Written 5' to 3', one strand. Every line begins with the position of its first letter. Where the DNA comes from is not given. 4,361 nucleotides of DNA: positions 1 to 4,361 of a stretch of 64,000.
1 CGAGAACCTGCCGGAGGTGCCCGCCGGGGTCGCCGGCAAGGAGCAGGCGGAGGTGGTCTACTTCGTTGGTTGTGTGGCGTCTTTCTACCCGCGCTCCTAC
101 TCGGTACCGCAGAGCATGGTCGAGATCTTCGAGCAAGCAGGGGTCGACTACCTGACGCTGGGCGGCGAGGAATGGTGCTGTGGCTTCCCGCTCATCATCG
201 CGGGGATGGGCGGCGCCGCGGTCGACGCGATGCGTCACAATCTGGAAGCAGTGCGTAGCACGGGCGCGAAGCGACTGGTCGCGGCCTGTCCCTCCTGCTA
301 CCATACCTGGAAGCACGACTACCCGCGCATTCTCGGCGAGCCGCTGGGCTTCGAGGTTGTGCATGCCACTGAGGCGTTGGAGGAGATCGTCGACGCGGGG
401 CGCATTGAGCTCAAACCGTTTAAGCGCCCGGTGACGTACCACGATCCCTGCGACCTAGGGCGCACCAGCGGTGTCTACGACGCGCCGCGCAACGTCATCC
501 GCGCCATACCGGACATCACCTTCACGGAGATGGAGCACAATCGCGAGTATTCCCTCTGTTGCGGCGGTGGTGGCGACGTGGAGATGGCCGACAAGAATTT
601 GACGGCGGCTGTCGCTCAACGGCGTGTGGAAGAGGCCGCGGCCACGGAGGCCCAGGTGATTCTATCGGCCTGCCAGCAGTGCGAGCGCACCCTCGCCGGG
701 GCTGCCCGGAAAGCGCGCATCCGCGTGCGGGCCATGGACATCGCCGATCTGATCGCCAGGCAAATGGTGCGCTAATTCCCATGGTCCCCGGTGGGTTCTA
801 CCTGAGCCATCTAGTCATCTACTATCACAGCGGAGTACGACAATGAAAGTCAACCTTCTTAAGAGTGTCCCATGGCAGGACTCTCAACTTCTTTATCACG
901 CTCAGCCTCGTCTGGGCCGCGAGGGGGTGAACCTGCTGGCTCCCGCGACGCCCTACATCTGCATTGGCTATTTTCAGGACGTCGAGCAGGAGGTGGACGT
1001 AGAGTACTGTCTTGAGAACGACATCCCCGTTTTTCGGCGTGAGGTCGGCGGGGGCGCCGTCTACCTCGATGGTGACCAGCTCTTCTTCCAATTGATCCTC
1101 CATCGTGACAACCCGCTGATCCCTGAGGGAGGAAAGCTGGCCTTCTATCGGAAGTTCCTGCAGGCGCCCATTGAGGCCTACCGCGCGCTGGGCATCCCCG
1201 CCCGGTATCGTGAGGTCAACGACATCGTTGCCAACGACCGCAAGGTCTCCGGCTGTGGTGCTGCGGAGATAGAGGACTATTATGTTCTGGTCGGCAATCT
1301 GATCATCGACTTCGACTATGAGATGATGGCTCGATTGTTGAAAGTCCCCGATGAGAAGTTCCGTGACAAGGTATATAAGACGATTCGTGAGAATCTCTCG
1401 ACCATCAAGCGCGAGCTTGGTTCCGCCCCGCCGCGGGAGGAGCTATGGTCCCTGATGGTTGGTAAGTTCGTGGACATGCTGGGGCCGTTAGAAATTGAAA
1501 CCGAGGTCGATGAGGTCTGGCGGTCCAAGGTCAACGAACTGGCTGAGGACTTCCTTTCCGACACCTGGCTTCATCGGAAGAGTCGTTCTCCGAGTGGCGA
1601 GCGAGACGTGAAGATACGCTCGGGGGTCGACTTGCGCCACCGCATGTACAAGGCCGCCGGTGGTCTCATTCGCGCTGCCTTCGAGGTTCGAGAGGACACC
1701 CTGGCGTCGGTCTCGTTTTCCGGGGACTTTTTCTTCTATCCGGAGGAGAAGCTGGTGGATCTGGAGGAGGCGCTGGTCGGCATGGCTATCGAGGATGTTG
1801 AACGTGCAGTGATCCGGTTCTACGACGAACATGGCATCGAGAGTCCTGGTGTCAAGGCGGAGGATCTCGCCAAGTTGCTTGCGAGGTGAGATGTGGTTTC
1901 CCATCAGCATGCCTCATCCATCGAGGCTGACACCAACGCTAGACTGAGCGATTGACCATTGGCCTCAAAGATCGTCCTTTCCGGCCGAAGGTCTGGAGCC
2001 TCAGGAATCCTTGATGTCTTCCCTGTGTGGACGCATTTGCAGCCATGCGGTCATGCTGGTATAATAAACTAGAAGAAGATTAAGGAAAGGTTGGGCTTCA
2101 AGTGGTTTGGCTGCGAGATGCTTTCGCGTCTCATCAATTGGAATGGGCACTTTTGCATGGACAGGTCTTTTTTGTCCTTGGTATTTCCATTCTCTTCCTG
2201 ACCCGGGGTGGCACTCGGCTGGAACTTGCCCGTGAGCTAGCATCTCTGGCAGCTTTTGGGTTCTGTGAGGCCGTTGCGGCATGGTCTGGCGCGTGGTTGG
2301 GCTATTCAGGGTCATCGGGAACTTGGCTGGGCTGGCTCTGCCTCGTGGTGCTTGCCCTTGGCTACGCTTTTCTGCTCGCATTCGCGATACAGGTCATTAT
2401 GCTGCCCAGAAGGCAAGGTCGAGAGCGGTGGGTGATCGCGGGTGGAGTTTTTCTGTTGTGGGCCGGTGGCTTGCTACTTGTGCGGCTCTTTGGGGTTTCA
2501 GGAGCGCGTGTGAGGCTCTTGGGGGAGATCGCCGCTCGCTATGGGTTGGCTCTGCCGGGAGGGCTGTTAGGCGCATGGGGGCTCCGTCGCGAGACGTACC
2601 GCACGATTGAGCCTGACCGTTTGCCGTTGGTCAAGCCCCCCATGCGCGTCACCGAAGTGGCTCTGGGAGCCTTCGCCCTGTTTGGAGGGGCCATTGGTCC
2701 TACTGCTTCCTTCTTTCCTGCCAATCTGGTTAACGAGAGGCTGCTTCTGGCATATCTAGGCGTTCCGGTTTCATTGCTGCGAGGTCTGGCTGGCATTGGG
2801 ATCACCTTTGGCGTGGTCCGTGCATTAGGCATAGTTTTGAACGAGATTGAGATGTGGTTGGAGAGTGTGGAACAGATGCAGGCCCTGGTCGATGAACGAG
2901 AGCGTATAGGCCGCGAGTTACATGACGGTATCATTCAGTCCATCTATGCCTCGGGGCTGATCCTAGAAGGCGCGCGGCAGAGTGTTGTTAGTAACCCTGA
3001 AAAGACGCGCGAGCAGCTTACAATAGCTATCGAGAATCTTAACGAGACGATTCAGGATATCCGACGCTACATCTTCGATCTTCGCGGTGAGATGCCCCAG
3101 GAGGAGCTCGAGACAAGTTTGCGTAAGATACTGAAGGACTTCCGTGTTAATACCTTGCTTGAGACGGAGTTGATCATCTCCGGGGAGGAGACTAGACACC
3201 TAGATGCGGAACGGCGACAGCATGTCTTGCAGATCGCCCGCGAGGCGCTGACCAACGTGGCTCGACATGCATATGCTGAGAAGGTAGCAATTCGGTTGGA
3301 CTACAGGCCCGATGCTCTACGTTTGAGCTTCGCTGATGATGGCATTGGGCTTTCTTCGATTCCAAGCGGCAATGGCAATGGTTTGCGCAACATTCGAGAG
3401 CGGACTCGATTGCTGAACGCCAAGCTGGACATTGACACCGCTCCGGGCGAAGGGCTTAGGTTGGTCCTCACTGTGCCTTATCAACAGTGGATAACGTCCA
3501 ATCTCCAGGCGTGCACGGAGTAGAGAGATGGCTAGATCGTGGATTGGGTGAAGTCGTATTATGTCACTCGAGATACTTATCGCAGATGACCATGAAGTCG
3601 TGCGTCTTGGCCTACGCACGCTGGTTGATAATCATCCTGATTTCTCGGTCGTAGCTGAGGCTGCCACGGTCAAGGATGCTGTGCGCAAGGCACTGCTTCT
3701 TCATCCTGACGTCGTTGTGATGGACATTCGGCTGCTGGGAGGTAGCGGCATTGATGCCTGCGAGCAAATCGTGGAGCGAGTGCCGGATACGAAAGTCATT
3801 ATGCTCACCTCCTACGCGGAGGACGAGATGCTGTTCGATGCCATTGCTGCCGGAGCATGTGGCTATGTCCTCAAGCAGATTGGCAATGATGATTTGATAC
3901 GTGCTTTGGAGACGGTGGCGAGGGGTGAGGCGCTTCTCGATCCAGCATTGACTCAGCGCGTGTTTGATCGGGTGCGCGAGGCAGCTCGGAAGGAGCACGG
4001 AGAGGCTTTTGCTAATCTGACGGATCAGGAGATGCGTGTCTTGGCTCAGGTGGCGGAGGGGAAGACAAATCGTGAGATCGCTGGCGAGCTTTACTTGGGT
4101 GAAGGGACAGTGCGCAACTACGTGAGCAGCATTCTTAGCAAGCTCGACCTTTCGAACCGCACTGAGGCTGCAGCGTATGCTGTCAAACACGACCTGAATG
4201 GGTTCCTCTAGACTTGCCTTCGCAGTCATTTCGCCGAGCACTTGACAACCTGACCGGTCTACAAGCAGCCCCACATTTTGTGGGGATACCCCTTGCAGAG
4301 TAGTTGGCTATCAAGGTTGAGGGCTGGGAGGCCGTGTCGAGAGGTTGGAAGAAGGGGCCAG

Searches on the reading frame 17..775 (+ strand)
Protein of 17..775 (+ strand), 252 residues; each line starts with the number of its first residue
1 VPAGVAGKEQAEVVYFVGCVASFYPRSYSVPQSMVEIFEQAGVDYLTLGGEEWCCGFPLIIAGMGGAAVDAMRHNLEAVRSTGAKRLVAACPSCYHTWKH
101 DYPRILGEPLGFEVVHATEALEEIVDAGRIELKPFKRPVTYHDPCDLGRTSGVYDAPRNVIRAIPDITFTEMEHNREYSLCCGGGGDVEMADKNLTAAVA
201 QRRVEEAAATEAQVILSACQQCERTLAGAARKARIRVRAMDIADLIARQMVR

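Call 59: search_protein_families(library=pfam, proteins=[window:17-775:+], max_evalue=0.001)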
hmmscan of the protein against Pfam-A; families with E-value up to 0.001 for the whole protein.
window:17-775:+ (252 aa): 1 family
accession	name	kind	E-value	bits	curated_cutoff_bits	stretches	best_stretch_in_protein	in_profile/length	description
PF02754.22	CCG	-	1.5e-35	121.6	20.6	2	139-226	1-84/85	Cysteine-rich domain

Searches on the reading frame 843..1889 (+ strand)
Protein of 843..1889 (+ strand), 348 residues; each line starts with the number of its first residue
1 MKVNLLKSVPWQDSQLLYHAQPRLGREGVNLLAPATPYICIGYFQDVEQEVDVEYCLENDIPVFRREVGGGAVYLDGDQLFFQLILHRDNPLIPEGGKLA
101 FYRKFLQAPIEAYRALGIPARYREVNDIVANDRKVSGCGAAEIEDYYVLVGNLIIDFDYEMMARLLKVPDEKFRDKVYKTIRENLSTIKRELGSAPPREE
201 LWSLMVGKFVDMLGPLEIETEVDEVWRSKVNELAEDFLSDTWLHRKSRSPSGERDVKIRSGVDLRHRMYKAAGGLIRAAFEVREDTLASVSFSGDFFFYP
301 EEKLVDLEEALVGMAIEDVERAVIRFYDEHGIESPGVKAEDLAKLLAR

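Call 59: search_protein_families(library=pfam, proteins=[window:843-1889:+], max_evalue=0.001)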
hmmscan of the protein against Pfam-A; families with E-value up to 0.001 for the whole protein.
window:843-1889:+ (348 aa): 2 families
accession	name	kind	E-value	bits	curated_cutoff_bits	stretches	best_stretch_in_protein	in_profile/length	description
PF21948.1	LplA-B_cat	-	1.3e-35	123.7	27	1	27-209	22-199/200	Lipoyl protein ligase A/B catalytic domain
PF10437.14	Lip_prot_lig_C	-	0.00042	20.7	24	1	270-345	11-84/85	Bacterial lipoate protein ligase C-terminus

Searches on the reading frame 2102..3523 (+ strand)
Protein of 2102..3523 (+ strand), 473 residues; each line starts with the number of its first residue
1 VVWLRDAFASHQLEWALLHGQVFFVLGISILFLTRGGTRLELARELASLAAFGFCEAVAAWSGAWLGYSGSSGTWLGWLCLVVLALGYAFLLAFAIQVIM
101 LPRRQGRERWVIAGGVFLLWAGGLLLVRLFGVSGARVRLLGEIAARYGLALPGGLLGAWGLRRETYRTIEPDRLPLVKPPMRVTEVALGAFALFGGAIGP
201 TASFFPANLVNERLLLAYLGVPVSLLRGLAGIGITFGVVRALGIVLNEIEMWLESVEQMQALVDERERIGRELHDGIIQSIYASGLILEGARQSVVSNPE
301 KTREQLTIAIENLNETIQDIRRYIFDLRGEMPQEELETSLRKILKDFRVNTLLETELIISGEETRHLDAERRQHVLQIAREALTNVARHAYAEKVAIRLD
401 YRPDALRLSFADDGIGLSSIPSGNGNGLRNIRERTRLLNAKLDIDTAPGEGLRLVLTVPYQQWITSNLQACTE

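Call 59: search_protein_families(library=pfam, proteins=[window:2102-3523:+], max_evalue=0.001)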
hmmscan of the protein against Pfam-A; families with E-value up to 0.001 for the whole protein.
window:2102-3523:+ (473 aa): 3 families
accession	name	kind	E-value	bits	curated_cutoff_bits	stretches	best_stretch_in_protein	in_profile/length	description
PF07730.19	HisKA_3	-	4.8e-15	56.3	24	1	265-328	1-64/68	Histidine kinase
PF02518.31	HATPase_c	-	6.3e-10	39.9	26.4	1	373-461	4-110/111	Histidine kinase-, DNA gyrase B-, and HSP90-like ATPase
PF13581.12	HATPase_c_2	-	8.1e-07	29.5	27.4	1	365-416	22-77/127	Histidine kinase-like ATPase domain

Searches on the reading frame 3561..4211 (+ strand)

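Call 59: search_protein_families(library=pfam, proteins=[window:3561-4211:+], max_evalue=0.001)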
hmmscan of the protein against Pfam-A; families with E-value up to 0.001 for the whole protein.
window:3561-4211:+ (216 aa): 3 families
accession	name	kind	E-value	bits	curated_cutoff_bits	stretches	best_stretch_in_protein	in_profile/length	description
PF00072.30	Response_reg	-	4e-25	88.6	30.2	1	5-116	1-110/111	Response regulator receiver domain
PF00196.25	GerE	-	2e-16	59.8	23.5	1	152-207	2-57/57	Bacterial regulatory proteins, luxR family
PF08281.18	Sigma70_r4_2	-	0.001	19.1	25.7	0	150-195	8-54/54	Sigma-70, region 4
